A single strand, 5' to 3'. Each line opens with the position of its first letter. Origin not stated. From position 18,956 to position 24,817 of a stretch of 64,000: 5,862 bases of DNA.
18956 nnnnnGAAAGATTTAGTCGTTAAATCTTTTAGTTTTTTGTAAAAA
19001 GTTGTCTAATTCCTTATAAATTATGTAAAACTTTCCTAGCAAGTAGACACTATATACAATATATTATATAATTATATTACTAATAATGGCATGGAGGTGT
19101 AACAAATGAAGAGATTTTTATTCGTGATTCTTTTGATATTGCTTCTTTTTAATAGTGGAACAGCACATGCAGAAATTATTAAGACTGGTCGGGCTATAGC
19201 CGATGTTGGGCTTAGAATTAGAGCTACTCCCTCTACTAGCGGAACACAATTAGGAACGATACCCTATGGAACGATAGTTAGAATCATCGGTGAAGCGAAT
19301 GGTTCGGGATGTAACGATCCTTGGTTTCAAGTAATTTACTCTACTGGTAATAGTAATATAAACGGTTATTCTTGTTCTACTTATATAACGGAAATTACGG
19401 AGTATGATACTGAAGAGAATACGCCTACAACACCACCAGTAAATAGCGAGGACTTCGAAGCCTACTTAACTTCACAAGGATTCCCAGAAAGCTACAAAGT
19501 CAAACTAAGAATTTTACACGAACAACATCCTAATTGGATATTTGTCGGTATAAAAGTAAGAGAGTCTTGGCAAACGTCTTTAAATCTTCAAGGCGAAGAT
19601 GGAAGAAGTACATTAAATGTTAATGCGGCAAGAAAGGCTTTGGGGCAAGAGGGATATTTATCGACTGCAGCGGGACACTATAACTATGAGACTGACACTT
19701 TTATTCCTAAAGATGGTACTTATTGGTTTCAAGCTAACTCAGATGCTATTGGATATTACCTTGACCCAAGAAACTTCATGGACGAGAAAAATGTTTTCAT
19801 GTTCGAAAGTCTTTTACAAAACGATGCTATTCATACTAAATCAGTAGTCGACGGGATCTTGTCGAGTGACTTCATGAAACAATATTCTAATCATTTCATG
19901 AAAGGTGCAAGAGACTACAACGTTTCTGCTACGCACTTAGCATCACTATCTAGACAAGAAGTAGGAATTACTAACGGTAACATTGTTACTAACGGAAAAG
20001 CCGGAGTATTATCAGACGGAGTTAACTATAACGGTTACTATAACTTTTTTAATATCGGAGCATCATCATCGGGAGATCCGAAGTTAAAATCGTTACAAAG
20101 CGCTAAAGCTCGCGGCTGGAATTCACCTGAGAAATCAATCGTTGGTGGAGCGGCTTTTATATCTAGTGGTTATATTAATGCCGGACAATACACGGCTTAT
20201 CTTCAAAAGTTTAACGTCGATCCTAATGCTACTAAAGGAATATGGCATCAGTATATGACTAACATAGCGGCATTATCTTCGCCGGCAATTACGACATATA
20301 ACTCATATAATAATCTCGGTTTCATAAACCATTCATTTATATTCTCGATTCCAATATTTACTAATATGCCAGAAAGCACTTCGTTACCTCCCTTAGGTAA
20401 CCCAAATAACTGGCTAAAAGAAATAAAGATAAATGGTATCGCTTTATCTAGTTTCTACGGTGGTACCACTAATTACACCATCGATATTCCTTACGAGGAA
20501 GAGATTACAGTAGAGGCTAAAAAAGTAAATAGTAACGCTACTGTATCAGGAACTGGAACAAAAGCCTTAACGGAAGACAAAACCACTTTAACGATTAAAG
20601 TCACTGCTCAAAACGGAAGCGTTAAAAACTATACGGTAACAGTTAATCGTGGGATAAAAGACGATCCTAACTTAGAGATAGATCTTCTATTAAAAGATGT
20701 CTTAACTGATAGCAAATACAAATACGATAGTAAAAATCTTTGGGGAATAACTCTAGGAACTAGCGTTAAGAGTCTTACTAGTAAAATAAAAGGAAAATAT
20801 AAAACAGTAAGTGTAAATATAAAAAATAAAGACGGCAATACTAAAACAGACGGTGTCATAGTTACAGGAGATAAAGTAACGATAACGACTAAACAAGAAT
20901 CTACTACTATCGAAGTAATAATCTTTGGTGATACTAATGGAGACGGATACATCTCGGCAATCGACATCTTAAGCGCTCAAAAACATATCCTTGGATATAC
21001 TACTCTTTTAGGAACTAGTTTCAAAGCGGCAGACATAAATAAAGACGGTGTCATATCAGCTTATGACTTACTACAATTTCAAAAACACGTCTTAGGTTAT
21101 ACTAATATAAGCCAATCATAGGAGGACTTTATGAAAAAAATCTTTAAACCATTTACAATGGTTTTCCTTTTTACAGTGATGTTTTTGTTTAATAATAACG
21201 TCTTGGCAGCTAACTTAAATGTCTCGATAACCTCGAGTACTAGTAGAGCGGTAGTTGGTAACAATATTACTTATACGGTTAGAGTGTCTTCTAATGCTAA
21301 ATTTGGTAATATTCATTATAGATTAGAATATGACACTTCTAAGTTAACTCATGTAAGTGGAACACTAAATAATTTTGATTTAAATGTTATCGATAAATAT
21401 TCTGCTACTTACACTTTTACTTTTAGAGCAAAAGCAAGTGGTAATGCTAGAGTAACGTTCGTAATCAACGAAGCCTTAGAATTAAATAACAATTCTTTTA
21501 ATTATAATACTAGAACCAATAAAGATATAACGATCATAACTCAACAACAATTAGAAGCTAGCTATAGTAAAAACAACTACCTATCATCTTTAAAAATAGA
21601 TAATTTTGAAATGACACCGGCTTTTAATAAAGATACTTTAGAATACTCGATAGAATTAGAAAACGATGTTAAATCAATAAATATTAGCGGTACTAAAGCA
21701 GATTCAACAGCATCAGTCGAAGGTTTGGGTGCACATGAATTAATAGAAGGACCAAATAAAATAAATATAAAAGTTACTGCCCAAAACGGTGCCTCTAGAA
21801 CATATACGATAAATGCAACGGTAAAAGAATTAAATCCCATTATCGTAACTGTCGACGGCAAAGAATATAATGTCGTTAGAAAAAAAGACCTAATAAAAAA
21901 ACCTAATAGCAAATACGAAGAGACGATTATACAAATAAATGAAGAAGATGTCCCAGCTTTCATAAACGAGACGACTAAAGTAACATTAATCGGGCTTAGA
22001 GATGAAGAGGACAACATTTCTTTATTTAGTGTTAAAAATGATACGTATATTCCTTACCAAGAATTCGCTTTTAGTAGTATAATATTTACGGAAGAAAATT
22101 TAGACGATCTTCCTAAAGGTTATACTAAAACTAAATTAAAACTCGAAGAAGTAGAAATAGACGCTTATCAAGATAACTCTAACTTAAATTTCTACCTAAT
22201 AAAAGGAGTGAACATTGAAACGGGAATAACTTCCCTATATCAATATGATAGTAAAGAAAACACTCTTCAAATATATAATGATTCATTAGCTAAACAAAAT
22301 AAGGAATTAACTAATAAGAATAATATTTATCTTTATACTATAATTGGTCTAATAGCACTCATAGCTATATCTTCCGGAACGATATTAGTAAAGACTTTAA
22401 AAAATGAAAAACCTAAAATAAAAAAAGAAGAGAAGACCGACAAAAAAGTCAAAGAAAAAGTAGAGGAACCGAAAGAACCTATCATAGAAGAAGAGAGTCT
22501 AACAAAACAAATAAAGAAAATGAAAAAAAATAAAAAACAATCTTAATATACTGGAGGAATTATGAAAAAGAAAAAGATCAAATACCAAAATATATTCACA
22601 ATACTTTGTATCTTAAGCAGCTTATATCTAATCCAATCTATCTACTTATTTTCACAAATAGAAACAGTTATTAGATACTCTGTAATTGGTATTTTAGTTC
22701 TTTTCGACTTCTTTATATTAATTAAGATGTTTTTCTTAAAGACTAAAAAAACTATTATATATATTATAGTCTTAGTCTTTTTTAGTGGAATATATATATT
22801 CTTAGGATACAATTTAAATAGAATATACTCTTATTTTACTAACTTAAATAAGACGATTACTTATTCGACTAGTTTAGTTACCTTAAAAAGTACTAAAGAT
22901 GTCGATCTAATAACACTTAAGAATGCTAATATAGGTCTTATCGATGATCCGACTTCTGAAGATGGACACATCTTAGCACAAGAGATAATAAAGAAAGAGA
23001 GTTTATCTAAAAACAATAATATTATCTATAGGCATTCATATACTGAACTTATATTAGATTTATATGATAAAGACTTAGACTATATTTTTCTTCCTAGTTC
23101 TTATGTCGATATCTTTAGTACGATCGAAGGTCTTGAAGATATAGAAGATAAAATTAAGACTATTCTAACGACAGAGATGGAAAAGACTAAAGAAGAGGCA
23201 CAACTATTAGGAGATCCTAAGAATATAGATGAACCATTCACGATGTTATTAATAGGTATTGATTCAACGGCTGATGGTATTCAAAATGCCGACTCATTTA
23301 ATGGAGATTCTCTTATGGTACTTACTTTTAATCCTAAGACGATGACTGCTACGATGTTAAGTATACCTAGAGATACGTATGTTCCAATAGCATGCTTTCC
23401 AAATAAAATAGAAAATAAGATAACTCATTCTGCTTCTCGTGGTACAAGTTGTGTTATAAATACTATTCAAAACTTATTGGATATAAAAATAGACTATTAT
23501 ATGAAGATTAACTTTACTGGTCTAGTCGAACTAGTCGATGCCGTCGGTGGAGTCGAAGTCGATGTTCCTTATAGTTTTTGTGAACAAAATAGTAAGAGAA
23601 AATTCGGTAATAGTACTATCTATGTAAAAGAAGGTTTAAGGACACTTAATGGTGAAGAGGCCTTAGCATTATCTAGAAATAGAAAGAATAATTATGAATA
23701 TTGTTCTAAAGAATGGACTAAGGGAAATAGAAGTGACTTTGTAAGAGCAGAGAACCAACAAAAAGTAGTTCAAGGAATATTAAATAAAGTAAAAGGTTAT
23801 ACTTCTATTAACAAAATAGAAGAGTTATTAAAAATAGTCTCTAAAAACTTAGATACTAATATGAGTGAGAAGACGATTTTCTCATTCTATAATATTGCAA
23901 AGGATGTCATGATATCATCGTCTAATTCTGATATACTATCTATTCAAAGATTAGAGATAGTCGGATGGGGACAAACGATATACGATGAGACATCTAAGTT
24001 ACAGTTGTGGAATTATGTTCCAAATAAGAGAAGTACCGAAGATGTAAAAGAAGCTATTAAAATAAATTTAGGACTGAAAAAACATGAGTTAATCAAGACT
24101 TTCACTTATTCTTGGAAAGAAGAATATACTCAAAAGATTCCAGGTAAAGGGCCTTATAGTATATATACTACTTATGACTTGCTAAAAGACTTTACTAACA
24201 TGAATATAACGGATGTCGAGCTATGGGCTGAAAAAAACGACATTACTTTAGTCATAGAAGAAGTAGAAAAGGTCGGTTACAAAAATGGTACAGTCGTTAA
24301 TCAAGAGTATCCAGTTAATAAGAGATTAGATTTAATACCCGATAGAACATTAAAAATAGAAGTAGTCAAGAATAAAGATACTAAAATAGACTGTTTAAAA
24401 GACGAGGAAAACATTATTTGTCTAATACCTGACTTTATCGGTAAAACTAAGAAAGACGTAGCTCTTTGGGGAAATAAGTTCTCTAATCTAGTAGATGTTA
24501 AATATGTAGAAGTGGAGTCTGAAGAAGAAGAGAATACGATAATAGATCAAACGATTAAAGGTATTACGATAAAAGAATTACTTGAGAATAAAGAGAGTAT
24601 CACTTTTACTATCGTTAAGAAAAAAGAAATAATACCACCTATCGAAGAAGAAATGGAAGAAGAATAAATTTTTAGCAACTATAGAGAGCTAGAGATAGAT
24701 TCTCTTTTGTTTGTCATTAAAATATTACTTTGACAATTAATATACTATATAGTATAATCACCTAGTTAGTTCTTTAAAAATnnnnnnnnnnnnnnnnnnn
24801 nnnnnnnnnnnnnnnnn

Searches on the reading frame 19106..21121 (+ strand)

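Call 11: search_protein_families(library=pfam, proteins=[window:19106-21121:+], max_evalue=1)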
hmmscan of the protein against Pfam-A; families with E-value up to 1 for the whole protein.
window:19106-21121:+ (671 aa): 12 families
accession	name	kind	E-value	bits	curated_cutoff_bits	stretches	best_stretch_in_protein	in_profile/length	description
PF00404.24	Dockerin_1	-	2.9e-12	47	22.9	1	608-663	2-57/57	Dockerin type I domain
PF08239.17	SH3_3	-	1.9e-11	44.4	27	1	35-94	2-53/54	Bacterial SH3 domain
PF13202.12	EF-hand_5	-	5.6e-06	26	25.9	1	638-652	4-18/25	EF hand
PF13405.12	EF-hand_6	-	2.5e-05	24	25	1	639-658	6-25/30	EF-hand domain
PF00036.39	EF-hand_1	-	3.3e-05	23.6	25.4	1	639-660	6-27/29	EF hand domain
PF12733.13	Cadherin-like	-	4.3e-05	24.3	24.2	1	439-515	3-88/89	Cadherin-like beta sandwich domain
PF13499.12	EF-hand_7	-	0.015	16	30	1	609-658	12-65/67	EF-hand domain pair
PF13833.12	EF-hand_8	-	0.024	14.8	28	0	639-657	31-49/54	EF-hand domain pair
PF13517.12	FG-GAP_3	-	0.033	15.2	26.9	0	587-615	31-56/61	FG-GAP-like repeat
PF01832.25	Glucosaminidase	-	0.046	14.8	30.2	1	264-369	4-99/123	Mannosyl-glycoprotein endo-beta-N-acetylglucosaminidase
PF00427.26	PBS_linker_poly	-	0.24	11.9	28.7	1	223-315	22-117/126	Phycobilisome Linker polypeptide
PF13205.12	Big_5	-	0.65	11.2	23.6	1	458-519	24-89/105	Bacterial Ig-like domain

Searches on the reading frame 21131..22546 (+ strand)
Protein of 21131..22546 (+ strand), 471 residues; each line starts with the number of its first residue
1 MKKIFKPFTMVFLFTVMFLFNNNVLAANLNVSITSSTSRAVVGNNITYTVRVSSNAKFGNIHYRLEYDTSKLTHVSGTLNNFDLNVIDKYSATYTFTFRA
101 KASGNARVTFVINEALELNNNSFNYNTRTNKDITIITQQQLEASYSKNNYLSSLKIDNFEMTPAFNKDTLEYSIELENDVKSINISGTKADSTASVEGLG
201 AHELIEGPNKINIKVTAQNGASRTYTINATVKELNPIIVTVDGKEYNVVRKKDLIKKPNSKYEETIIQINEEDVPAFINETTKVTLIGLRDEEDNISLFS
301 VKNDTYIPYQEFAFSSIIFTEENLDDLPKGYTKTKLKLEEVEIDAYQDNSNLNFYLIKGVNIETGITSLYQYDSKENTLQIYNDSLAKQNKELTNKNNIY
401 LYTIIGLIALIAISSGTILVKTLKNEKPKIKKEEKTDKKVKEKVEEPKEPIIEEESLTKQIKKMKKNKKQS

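Call 11: search_protein_families(library=pfam, proteins=[window:21131-22546:+], max_evalue=1)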
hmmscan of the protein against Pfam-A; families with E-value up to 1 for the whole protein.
window:21131-22546:+ (471 aa): 3 families
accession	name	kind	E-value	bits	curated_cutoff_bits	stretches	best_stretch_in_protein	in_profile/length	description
PF12733.13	Cadherin-like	-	7.8e-09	36.3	24.2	1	151-230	1-87/89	Cadherin-like beta sandwich domain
PF24063.1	DUF7363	-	0.09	13.8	28.3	0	89-113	72-96/107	Domain of unknown function (DUF7363)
PF00630.25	Filamin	-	0.12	13.6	26.9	0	46-112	37-82/93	Filamin/ABP280 repeat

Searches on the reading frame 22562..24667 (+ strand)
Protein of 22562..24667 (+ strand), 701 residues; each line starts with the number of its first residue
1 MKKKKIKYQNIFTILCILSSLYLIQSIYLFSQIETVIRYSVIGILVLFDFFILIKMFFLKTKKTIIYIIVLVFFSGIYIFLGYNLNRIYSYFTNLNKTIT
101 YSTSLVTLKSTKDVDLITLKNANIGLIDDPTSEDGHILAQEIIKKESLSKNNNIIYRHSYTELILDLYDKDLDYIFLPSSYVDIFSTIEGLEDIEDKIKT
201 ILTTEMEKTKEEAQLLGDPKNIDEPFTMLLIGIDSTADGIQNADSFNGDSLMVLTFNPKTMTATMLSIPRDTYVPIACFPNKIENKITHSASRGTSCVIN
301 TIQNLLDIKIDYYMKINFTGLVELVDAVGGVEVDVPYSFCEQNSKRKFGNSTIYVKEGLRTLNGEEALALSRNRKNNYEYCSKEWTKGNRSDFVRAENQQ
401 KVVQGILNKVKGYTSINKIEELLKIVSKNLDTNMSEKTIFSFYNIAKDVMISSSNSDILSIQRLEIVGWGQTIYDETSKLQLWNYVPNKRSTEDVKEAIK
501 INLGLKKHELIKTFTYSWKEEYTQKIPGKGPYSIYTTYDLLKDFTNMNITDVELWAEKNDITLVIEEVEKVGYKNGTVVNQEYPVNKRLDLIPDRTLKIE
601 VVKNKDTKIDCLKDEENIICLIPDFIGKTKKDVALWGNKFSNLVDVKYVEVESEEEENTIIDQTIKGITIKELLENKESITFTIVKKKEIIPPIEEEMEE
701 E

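Call 11: search_protein_families(library=pfam, proteins=[window:22562-24667:+], max_evalue=1)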
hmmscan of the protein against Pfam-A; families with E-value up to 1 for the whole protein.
window:22562-24667:+ (701 aa): 2 families
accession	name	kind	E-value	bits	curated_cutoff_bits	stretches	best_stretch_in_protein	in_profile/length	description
PF03816.19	LytR_cpsA_psr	-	1.7e-38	132.6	24.6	1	248-411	2-149/150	LytR_cpsA_psr family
PF03793.24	PASTA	-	1.9e-07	31.4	23.2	2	622-672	3-51/64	PASTA domain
